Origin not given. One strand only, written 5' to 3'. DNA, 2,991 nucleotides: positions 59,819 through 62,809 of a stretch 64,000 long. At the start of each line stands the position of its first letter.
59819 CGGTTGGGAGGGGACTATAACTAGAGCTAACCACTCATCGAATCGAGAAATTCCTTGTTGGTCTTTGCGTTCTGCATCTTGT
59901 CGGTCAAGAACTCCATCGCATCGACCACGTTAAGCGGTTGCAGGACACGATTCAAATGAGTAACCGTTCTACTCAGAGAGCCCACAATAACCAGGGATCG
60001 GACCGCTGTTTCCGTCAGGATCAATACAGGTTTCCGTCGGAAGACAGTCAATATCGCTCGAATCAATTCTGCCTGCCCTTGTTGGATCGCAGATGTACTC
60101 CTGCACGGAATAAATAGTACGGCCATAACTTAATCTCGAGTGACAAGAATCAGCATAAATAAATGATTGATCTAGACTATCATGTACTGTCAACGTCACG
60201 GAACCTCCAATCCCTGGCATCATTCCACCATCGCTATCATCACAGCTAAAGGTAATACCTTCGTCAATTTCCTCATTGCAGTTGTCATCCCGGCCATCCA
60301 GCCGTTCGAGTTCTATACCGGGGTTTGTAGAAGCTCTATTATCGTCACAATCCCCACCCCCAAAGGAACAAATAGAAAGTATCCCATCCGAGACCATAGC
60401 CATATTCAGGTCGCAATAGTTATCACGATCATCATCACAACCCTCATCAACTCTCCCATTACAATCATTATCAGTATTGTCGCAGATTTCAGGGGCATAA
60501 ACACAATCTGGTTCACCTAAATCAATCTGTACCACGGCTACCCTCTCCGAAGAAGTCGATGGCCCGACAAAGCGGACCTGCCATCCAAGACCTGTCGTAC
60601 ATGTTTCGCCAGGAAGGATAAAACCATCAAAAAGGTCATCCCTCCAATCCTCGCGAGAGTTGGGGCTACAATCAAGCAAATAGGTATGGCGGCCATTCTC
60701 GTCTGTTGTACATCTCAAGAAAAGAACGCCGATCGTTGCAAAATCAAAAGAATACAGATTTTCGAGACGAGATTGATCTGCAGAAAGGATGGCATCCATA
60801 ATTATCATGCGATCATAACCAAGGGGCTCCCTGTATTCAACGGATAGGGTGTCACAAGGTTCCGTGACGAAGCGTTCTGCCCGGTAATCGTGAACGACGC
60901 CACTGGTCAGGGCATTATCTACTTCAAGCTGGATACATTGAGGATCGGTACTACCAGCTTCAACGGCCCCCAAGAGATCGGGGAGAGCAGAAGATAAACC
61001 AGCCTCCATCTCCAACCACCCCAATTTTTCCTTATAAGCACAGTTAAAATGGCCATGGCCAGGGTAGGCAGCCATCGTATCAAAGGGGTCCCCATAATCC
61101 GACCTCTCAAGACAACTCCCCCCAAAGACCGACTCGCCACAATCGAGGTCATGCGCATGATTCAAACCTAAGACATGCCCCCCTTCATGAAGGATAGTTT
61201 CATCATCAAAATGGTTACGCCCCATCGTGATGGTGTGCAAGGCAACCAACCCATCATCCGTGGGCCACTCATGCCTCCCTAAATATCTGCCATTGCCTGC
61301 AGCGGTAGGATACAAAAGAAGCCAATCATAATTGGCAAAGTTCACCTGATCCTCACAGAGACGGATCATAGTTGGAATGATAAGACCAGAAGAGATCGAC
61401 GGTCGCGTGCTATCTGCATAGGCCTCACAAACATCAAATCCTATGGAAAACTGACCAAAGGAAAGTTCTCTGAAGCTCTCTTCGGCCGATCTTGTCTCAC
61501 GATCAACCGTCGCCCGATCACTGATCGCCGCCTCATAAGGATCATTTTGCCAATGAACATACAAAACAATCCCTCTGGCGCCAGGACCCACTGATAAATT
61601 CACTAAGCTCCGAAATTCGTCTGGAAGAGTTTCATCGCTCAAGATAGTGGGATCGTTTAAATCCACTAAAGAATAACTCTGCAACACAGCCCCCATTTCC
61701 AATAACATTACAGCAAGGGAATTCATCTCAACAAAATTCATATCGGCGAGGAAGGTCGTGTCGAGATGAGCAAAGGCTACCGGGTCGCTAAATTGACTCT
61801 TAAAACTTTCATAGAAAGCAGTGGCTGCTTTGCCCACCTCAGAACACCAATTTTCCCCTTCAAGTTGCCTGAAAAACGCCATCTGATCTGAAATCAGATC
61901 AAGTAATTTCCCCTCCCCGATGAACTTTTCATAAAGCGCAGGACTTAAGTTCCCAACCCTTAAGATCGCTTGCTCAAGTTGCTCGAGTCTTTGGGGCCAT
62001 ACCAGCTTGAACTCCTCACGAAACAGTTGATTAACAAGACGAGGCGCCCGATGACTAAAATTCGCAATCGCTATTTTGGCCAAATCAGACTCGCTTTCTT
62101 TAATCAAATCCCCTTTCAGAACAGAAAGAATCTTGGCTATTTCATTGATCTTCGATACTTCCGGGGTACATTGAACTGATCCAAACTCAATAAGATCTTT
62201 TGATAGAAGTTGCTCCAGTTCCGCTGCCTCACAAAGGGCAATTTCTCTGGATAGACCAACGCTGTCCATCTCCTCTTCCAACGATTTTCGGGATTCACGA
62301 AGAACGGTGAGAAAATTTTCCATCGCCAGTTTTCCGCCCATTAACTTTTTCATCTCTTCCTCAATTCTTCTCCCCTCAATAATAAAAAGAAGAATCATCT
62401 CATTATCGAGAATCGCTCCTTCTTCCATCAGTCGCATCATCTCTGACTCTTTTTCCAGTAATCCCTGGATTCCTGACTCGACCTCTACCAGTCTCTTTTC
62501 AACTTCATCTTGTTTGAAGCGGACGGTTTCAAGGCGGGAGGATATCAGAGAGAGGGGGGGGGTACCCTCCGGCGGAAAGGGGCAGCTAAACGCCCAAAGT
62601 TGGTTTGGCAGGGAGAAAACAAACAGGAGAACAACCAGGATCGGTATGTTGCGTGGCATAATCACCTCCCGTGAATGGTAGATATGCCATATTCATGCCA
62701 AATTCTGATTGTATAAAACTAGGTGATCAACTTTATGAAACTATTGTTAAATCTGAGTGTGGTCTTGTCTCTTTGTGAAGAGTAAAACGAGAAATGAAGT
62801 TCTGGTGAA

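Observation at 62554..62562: C9 homopolymer (G9 on plus strand) in the signal-peptide coding region of the islet metalloprotease, a candidate phase-variation switch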

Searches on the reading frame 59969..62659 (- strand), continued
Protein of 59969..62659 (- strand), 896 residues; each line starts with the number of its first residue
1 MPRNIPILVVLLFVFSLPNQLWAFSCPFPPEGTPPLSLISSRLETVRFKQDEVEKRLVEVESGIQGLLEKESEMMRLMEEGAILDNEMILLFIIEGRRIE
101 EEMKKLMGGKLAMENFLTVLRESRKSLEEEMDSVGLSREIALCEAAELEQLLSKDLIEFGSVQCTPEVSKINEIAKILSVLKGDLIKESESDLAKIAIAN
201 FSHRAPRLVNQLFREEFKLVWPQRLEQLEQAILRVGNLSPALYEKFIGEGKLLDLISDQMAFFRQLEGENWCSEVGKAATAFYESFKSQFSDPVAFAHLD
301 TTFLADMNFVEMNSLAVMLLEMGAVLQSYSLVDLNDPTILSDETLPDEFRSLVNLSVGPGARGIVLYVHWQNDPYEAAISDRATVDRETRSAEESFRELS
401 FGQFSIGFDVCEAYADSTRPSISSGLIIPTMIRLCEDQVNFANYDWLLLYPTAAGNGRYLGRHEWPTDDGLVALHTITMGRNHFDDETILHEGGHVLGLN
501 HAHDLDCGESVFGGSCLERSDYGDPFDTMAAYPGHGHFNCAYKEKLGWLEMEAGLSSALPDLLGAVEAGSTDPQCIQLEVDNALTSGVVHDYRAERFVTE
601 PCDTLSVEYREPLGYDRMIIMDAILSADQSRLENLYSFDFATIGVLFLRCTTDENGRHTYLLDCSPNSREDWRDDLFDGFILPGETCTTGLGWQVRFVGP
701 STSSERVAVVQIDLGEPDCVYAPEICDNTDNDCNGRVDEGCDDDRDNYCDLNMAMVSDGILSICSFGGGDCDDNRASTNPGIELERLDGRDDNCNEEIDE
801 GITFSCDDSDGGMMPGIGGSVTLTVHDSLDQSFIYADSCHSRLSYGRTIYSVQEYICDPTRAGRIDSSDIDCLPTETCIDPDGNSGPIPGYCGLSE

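Call 69: fold_search(model_id=the predicted structure, library=pdb)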
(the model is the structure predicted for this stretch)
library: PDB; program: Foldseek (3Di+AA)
matches with E <= 10: 318; with E <= 0.001: 1
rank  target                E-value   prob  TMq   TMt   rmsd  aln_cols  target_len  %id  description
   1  4yu6_B                3.1e-06  1.00  0.18  0.23   7.9       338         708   10  Crystal structure of Bacillus anthracis immune inhibitor A2 peptidase zymogen (released 2015-10-28)
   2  7pou_B                2.6e-03  1.00  0.15  0.34   5.1       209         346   14  Crystal structure of profragilysin-3 (proBFT-3) from Bacteroides fragilis in complex with hesperetin. (released 2022-09-14)
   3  7pnd_B                2.9e-03  1.00  0.15  0.34   5.9       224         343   14  Crystal structure of profragilysin-3 (proBFT-3) from Bacteroides fragilis at 1.85 A resolution. (released 2022-09-14)
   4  7poq_B                4.2e-03  1.00  0.15  0.33   5.4       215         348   15  Crystal structure of profragilysin-3 (proBFT-3) from Bacteroides fragilis in complex with foliosidine in P41212. (released 2022-09-14)
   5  7pnd_A                7.5e-03  0.99  0.14  0.30   5.9       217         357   14  Crystal structure of profragilysin-3 (proBFT-3) from Bacteroides fragilis at 1.85 A resolution. (released 2022-09-14)
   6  3p24_A                8.4e-03  1.00  0.15  0.33   5.1       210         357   14  Structure of profragilysin-3 from Bacteroides fragilis (released 2010-12-29)
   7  7poo_A                2.0e-02  0.98  0.14  0.30   6.0       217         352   14  Crystal structure of profragilysin-3 (proBFT-3) from Bacteroides fragilis in complex with foliosidine in P212121. (released 2022-09-14)
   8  9fxc_A                2.7e-02  0.12  0.06  0.09  32.4       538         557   12  Cryo-EM structure of IrtAB in inward-facing state in nanodisc (released 2024-12-18)
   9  8h3x_C                3.7e-02  0.99  0.14  0.32   5.1       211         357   11  Bacteroide Fragilis Toxin in complex with nanobody 282 (released 2023-02-08)
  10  8h3y_A                4.1e-02  0.97  0.14  0.32   5.8       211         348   12  Bacteroide Fragilis Toxin in complex with nanobody 327 (released 2023-02-08)
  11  2rjp_C                5.6e-02  0.96  0.15  0.38   6.2       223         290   11  Crystal structure of ADAMTS4 with inhibitor bound (released 2007-12-11)
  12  2rjp_A                5.6e-02  0.96  0.15  0.38   6.3       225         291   12  Crystal structure of ADAMTS4 with inhibitor bound (released 2007-12-11)
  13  2ero_A                1.5e-01  0.66  0.14  0.26   7.7       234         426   12  Crystal structure of vascular apoptosis-inducing protein-1(orthorhombic crystal form) (released 2006-06-20)
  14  8i7r_B8               2.2e-01  0.13  0.07  0.14  53.1       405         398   14  In situ structure of axonemal doublet microtubules in mouse sperm with 48-nm repeat (released 2023-10-11)
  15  3b2z_A                2.5e-01  0.77  0.14  0.37   6.6       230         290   11  Crystal Structure of ADAMTS4 (apo form) (released 2007-12-25)
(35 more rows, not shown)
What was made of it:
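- On Metzincin zinc metalloprotease: Foldseek matches InhA2 4yu6 at E=3e-6, and also fragilysin and ADAMTS4 (call 69).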

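Call 71: find_related_loci(query=A1, collection=viral_contigs, flank=5000)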
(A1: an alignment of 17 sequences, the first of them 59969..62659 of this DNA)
Query A1 (896 aa) in viral_contigs; peptide patterns used: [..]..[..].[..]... (x = any residue, [..] = any of these).
112 stretches matched a pattern; 4 encode a relative of the query (tblastn E <= 1e-3); 4 distinct loci.
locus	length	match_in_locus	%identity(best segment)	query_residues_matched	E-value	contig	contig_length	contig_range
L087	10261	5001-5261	36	484-579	2e-10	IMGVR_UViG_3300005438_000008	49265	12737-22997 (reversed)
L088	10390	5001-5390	30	485-611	5e-9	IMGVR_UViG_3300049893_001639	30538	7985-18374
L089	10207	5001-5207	33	491-548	3e-5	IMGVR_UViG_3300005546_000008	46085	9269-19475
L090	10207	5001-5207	34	491-548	4e-5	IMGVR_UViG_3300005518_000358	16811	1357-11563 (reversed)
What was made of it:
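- Tried and rejected: Viral contigs hold only weak catalytic-domain relatives, which I did not pursue (call 71).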

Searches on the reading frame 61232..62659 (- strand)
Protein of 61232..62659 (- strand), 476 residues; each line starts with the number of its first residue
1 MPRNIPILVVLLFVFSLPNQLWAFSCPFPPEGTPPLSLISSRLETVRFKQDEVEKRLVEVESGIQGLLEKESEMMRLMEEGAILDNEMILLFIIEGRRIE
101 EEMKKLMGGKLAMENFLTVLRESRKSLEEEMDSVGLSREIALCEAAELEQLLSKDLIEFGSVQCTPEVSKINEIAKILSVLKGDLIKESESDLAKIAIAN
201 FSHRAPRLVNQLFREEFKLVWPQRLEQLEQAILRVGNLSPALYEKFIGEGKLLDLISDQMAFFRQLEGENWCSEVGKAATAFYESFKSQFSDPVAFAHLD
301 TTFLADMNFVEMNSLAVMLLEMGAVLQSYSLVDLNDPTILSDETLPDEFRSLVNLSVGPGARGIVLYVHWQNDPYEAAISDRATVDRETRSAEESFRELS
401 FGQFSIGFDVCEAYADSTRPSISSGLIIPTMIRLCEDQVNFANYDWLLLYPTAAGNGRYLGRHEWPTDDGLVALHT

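Call 45: find_homologous_proteins(query=window:61232-62659:-, max_evalue=0.001)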
Query window:61232-62659:-: 8000 candidates shared short words with the query, none scored E <= 0.001.
